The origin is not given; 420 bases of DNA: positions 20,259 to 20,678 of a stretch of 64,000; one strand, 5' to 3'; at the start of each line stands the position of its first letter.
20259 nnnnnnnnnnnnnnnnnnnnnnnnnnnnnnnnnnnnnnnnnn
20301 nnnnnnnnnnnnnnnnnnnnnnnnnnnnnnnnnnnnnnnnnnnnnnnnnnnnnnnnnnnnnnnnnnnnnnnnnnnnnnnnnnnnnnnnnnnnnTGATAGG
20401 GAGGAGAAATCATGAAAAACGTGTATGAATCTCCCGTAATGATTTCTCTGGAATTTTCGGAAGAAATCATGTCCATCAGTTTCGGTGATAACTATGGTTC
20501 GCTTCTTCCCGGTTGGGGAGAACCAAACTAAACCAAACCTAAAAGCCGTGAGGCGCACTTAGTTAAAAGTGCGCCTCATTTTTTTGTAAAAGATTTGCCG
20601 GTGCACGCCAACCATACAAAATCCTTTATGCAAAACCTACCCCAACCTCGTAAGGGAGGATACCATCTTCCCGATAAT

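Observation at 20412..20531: Unannotated, strongly conserved 39-aa acidic small ORF co-transcribed with each giant gene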

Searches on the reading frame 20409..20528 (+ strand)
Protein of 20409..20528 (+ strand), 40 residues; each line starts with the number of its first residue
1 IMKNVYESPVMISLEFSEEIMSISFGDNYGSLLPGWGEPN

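Call 6: search_protein_families(library=ncbifam, proteins=[window:20412-20528:+], max_evalue=10)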
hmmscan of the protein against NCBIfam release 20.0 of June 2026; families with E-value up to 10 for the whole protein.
seq(39 aa): 0 families

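Call 7: search_protein_families(library=pfam, proteins=[window:20412-20528:+], max_evalue=1)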
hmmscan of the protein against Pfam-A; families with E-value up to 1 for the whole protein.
seq(39 aa): 0 families

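Call 15: find_homologous_proteins(query=window:20409-20528:+, max_evalue=10)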
Query window:20409-20528:+ (40 aa): 1 proteins with E <= 10 among 1 candidates.
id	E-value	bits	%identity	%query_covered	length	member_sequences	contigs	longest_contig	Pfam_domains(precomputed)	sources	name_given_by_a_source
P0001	1.0e-16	76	87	98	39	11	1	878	-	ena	-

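Call 17: list_cluster_members(proteins=[P0001, window:20412-20528:+, window:14801-14917:+, window:26129-26245:+])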
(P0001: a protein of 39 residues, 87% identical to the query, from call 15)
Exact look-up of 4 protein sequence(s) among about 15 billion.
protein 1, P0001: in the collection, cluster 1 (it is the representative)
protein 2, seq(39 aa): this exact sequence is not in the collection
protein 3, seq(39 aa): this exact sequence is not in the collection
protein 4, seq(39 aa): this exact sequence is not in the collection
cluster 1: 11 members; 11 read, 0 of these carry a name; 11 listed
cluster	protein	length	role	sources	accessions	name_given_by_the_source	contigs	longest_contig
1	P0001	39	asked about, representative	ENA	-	-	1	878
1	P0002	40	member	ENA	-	-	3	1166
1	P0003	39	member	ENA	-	-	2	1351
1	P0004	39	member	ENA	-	-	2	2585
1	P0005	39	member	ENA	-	-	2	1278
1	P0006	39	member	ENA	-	-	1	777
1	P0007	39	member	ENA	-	-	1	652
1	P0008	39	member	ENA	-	-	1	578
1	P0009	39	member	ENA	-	-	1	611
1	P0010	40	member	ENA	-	-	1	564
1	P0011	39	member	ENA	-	-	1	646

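Call 19: find_encoding_contigs(protein=P0004, flank=5000, max_places=6)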
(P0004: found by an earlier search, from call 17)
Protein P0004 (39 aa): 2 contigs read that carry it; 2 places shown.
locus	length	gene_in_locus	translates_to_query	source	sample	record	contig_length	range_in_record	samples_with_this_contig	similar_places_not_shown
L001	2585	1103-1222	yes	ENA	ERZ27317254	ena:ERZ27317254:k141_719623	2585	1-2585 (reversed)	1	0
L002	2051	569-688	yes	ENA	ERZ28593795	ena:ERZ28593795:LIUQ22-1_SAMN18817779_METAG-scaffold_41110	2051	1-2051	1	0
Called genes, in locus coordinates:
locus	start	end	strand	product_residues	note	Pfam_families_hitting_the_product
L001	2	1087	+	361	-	?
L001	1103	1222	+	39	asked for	-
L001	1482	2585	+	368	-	?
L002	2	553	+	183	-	?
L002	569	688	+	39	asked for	-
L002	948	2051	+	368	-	?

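Call 31: find_related_loci(query=A2, collection=genome_contigs, flank=10000)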
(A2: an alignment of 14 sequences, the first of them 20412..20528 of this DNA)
Query A2 (39 aa) in genome_contigs; peptide patterns used: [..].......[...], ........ (x = any residue, [..] = any of these).
53 stretches matched a pattern, but none encodes a relative of the query by tblastn (E <= 1e-3).
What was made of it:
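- Tried and rejected: The first genome_contigs scan found nothing (call 31).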

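Call 33: find_related_loci(query=A2, collection=metagenome_contigs, flank=10000)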
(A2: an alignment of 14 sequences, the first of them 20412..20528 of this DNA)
Query A2 (39 aa) in metagenome_contigs; peptide patterns used: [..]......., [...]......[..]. (x = any residue, [..] = any of these).
72 stretches matched a pattern; 1 encode a relative of the query (tblastn E <= 1e-3); 1 distinct loci.
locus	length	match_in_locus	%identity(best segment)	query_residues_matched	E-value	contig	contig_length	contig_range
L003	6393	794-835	71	26-39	8e-6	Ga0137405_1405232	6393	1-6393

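Call 36: find_encoding_contigs(protein=P0002, flank=5000, max_places=4)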
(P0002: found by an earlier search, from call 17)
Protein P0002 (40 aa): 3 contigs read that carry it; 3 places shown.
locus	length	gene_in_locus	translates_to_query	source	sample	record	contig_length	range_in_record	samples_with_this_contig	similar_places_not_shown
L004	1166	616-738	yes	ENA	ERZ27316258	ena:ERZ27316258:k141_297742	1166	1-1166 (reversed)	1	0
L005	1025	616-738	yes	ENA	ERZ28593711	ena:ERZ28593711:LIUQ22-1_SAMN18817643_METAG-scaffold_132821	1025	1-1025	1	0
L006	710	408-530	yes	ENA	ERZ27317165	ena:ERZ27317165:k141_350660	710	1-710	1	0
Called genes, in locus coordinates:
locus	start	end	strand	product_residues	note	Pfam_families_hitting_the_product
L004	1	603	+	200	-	?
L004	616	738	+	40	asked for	-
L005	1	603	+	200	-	?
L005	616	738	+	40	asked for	-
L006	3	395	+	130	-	?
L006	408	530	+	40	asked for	-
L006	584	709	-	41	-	?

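Call 37: find_encoding_contigs(protein=P0003, flank=5000, max_places=4)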
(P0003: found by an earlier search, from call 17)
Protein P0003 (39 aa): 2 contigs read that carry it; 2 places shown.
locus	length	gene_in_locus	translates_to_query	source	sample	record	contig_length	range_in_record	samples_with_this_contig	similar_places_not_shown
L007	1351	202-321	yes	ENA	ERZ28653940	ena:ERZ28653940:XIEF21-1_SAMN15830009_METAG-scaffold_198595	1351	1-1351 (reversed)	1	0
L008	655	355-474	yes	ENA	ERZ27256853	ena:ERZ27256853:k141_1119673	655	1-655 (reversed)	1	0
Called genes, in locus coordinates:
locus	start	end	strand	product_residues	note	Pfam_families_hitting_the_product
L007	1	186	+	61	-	?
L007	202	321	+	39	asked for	-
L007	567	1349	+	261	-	?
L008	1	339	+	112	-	?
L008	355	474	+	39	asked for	-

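Call 38: find_encoding_contigs(protein=P0005, flank=5000, max_places=4)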
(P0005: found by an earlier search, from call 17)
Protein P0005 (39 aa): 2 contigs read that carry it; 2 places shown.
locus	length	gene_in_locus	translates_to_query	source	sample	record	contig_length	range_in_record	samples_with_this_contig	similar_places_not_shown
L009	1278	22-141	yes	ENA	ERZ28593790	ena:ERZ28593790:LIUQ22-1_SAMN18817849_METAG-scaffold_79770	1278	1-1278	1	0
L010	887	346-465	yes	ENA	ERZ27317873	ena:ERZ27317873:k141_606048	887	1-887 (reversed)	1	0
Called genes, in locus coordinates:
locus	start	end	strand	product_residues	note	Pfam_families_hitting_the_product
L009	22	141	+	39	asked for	-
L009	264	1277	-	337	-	?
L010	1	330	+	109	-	?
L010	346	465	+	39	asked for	-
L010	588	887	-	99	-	?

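Call 39: search_protein_representatives(alignment_id=A2)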
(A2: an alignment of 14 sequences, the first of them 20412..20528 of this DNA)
Query: 14 sequences, 39 profile positions. Proteins with E-value up to 0.001 (for the whole library): 8; up to 1e-10: 2; up to 1e-30: 0. The best 8 are listed.
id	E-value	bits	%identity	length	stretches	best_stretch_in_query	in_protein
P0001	6.7e-26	105.8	-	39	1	1-39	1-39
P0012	8.1e-15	70.3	-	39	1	1-38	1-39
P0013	1.4e-07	47.2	-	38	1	1-38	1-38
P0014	4.7e-07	45.5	-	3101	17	7-24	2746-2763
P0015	5.6e-05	38.8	-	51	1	5-36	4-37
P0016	7.6e-05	38.4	-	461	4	13-29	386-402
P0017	6.9e-04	35.3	-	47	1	1-35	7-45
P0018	8.8e-04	35.0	-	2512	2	21-32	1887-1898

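Call 42: search_protein_families(library=ncbifam, proteins=[P0012, P0013, P0015, P0017, P0001], max_evalue=10)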
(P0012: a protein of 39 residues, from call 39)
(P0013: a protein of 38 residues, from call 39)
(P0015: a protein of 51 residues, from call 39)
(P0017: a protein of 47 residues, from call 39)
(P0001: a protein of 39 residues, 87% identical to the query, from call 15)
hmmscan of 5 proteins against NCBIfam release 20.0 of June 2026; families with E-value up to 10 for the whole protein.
P0012 (39 aa): 1 family
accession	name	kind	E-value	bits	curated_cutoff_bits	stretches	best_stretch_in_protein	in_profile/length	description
NF033528.1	lasso_cyano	subfamily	0.006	16.5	33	1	1-12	1-12/35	lasso peptide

P0013 (38 aa): 1 family
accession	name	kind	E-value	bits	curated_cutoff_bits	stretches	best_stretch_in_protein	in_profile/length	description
NF033528.1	lasso_cyano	subfamily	0.053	13.5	33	1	1-11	1-11/35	lasso peptide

P0015 (51 aa): 1 family
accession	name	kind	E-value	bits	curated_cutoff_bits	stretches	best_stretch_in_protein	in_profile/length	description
NF053691.1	BamM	equivalog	0.05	12.6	315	1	17-50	244-277/376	BamM family beta-barrel-assembly machinery protein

P0017 (47 aa): 0 families

P0001 (39 aa): 0 families
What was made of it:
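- On Lasso peptide precursor: The NCBIfam lasso_cyano hits are below cutoff (16.5 and 13.5 bits against 33; call 42).
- NCBIfam lasso_cyano hits residues 1-12 of P0012 and P0013 (E 0.006 and 0.053, below cutoff; call 42).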

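Call 44: find_homologous_proteins(query=A3, max_evalue=1)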
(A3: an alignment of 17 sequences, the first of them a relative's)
Query A3 (17 sequences) (51 aa, profile of the alignment): 10 proteins with E <= 1 among 63 candidates.
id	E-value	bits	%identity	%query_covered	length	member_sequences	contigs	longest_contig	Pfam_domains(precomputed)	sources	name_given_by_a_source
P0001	1.6e-22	97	58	65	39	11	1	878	-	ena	-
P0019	1.3e-21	94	58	65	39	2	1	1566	-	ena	-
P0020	1.1e-20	91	58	65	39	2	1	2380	-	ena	-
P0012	3.8e-18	83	43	69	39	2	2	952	-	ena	-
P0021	1.3e-14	71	50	78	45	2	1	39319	-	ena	-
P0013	2.1e-14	71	44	67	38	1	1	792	-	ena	-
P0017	2.6e-13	67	45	71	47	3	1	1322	-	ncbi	-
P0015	8.4e-13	66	100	100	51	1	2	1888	-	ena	-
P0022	2.2e-9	55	71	100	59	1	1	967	-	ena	-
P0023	2.3e-8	51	78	100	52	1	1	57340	-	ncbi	-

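Call 46: find_encoding_contigs(protein=P0023, flank=10000, max_places=4)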
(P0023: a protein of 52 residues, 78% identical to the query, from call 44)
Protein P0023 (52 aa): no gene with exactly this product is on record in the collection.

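Call 47: find_encoding_contigs(protein=P0021, flank=10000, max_places=4)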
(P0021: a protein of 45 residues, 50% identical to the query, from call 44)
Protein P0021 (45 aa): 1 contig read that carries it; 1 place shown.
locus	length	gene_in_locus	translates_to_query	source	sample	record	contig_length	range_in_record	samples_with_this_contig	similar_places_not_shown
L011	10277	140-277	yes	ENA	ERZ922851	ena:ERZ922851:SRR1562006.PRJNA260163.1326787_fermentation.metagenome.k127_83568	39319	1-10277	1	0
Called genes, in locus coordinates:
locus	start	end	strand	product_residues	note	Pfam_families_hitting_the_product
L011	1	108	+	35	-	?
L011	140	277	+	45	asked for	-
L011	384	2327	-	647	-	PF16126:DUF4838 (weak)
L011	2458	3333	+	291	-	PF00005:ABC_tran, PF13304:AAA_21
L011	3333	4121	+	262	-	PF12679:ABC2_membrane_2, PF12730:ABC2_membrane_4 (weak)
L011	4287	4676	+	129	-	PF01610:DDE_Tnp_ISL3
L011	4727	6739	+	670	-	PF17128:DUF5107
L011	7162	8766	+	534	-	PF00795:CN_hydrolase, PF03009:GDPD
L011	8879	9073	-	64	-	-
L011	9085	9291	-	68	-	PF00269:SASP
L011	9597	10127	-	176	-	PF10688:Imp-YgjV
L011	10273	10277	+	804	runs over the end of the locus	PF02190:LON_substr_bdg, PF00004:AAA, PF07728:AAA_5, PF22667:Lon_lid, PF05362:Lon_C, PF13541:ChlI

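Call 49: list_cluster_members(proteins=[P0017, P0023, P0021, P0012, P0013, P0015, P0022])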
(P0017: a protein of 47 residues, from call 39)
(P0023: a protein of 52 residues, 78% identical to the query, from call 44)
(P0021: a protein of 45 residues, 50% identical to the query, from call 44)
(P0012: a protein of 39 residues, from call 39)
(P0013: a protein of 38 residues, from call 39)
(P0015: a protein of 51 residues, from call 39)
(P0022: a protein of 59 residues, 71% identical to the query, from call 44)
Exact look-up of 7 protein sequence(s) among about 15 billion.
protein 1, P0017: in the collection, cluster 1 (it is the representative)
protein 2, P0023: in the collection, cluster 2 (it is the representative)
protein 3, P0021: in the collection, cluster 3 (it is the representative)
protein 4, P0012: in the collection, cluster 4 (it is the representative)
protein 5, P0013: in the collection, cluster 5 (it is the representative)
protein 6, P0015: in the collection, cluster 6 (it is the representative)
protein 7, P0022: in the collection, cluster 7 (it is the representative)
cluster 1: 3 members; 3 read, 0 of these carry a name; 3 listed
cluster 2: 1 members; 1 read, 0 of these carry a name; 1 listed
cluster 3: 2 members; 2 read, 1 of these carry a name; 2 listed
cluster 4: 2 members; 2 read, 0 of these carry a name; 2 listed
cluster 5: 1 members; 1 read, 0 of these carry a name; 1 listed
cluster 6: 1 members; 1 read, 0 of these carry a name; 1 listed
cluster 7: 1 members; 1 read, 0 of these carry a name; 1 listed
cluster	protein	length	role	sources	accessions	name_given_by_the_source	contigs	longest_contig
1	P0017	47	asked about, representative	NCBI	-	-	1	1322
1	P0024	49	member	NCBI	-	-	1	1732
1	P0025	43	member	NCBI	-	-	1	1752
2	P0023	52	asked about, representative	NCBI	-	-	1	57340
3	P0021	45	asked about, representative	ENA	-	-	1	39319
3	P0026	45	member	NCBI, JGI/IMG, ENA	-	hypothetical protein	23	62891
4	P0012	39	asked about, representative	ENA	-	-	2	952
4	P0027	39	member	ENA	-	-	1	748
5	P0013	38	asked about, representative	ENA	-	-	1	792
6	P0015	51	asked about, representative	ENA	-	-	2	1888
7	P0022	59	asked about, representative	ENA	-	-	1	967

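Call 50: find_encoding_contigs(protein=P0026, flank=10000, max_places=6)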
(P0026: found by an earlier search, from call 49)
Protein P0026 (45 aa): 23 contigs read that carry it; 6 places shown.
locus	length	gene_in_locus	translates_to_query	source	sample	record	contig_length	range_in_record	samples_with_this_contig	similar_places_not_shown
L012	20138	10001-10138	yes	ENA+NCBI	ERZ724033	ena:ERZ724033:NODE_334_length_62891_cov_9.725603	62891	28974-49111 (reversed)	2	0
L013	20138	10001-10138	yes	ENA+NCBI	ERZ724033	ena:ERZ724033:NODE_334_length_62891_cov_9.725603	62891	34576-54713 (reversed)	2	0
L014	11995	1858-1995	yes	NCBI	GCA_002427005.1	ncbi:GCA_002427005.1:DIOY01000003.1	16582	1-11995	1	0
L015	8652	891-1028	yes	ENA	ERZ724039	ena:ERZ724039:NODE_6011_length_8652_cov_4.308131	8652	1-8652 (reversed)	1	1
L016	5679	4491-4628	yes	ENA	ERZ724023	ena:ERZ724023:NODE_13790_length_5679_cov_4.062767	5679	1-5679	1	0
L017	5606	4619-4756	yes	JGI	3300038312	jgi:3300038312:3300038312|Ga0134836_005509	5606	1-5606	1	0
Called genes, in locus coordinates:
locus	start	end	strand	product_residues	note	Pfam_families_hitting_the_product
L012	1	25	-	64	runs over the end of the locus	-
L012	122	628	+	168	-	PF02834:LigT_PEase, PF13563:2_5_RNA_ligase2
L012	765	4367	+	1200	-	-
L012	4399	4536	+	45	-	-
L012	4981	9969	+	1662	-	-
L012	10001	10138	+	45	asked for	-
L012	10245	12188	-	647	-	PF16126:DUF4838 (weak)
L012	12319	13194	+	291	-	PF00005:ABC_tran, PF13304:AAA_21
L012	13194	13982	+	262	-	PF12679:ABC2_membrane_2, PF12730:ABC2_membrane_4 (weak)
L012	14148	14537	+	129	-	PF01610:DDE_Tnp_ISL3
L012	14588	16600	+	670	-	PF17128:DUF5107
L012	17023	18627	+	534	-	PF00795:CN_hydrolase, PF03009:GDPD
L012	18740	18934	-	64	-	-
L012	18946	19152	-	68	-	PF00269:SASP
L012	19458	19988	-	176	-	PF10688:Imp-YgjV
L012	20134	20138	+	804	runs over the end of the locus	PF02190:LON_substr_bdg, PF00004:AAA, PF07728:AAA_5, PF22667:Lon_lid, PF05362:Lon_C, PF13541:ChlI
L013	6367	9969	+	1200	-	-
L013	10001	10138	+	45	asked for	-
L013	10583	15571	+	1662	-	-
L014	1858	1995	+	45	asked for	-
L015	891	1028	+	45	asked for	-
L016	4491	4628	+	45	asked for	-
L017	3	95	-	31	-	?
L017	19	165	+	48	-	-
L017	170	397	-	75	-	-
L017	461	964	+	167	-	PF02834:LigT_PEase, PF13563:2_5_RNA_ligase2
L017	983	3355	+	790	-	-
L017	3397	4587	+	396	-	-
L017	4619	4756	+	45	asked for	-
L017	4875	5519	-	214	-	-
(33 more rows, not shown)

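Call 61: find_related_loci(query=A5, collection=genome_contigs, flank=10000)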
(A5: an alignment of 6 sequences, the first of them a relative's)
Query A5 (45 aa) in genome_contigs; peptide patterns used: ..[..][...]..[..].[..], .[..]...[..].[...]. (x = any residue, [..] = any of these).
55 stretches matched a pattern; 2 encode a relative of the query (tblastn E <= 1e-3); 2 distinct loci.
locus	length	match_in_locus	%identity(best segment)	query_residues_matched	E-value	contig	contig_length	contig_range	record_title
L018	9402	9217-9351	100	1-45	8e-28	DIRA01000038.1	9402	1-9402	MAG TPA_asm: Clostridiales bacterium UBA5448 UBA5448_contig_4555, whole genome shotgun sequence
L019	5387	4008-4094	48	1-29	1e-5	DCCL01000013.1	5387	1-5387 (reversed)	MAG TPA_asm: Faecalibacterium prausnitzii isolate UBA1082 UBA1082_contig_7213, whole genome shotgun sequence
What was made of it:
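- Tried and rejected: The second found only UBA5448 and the Faecalibacterium leader-like ORF (call 61).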

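Call 68: find_encoding_contigs(protein=P0015, flank=5000, max_places=3)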
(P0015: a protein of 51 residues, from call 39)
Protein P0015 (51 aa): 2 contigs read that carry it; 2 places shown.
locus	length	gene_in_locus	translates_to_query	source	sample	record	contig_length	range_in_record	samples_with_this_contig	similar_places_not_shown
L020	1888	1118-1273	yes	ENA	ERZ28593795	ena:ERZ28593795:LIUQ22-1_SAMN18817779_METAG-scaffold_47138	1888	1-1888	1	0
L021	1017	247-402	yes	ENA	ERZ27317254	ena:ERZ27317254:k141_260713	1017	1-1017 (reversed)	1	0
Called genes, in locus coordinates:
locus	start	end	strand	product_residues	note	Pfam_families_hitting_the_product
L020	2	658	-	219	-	?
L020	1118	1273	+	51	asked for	-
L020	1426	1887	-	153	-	?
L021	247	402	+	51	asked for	-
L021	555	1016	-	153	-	?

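Call 69: find_encoding_contigs(protein=P0017, flank=5000, max_places=3)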
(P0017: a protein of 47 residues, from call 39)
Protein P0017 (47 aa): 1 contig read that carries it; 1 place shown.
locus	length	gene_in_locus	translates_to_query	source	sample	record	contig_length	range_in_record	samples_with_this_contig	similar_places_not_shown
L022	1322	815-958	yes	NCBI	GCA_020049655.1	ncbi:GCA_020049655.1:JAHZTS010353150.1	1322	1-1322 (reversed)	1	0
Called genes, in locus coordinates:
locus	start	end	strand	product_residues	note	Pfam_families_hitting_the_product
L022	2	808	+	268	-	?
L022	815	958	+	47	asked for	-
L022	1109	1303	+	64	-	-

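Call 70: find_encoding_contigs(protein=P0013, flank=5000, max_places=3)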
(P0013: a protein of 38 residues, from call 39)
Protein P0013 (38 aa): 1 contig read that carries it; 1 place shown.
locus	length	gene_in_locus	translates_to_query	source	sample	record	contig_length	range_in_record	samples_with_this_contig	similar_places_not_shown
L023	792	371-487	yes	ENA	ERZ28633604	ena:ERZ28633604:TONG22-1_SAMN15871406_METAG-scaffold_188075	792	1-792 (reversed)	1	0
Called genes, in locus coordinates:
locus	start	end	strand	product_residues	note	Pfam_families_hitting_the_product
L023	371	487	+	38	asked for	-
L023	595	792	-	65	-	?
